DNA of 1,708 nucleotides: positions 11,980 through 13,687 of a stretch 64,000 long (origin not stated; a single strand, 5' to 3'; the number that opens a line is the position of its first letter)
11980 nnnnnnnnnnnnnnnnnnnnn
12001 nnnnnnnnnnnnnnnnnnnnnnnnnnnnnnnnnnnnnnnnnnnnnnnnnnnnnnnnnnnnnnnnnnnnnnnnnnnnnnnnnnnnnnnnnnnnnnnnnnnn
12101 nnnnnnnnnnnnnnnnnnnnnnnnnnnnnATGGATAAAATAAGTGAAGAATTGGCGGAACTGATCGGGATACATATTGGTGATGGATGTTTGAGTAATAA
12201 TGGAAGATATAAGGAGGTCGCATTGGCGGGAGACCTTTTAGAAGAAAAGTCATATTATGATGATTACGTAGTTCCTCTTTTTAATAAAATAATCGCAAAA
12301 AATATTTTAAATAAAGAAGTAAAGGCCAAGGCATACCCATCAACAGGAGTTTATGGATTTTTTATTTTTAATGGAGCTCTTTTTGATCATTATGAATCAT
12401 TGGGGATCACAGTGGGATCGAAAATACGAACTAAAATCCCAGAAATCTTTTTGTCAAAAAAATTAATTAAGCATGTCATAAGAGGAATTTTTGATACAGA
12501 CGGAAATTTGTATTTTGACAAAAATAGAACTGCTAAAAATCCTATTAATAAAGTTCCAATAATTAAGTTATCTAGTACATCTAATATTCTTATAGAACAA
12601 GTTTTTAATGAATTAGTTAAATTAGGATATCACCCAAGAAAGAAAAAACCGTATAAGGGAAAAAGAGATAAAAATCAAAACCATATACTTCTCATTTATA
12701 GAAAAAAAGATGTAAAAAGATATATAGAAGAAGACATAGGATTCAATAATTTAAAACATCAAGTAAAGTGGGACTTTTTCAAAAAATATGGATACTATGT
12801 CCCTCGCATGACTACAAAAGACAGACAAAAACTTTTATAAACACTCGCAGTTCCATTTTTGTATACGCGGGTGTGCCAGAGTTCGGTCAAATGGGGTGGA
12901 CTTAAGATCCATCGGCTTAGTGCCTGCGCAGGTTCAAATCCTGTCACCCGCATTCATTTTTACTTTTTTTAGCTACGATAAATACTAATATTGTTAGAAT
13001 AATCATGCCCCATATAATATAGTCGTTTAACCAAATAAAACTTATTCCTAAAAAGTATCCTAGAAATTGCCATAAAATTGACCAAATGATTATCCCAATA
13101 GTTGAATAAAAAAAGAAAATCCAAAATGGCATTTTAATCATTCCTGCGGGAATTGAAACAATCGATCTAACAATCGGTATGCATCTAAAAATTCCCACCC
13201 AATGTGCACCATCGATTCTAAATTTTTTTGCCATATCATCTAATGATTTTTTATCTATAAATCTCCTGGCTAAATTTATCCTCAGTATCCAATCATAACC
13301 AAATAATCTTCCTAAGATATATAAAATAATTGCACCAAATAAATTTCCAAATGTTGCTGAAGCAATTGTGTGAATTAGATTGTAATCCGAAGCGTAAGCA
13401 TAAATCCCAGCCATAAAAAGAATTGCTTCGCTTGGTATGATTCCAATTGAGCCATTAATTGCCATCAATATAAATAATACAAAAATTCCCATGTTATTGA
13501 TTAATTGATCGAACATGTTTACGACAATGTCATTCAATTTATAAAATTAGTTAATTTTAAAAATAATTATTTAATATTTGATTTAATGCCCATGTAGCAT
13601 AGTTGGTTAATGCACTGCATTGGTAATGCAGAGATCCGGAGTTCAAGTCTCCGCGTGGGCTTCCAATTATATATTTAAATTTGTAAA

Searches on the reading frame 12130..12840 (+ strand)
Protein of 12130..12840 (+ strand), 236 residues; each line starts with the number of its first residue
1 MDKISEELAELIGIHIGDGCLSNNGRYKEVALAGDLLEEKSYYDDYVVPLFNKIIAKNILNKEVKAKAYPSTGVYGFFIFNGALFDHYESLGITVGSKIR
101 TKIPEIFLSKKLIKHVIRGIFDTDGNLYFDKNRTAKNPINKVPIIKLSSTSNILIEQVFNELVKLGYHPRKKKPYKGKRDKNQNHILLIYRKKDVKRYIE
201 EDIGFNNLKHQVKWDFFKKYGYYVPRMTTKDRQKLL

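Call 3: search_protein_families(library=pfam, proteins=[window:12130-12840:+], max_evalue=0.01)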
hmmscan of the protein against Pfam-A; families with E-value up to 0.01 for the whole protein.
window:12130-12840:+ (236 aa): 1 family
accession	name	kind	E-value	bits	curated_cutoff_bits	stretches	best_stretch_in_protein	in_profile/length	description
PF14528.11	LAGLIDADG_3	-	5.6e-10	39.8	22.5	1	116-201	6-80/82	LAGLIDADG-like domain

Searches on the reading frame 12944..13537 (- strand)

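Call 81: search_protein_families(library=pfam, proteins=[window:12944-13537:-], max_evalue=0.001)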
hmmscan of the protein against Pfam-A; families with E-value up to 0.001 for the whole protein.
window:12944-13537:- (197 aa): 1 family
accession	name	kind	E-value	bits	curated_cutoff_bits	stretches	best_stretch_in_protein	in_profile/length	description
PF09335.16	VTT_dom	-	3.5e-21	76.4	33.9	1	34-161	1-122/123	VTT domain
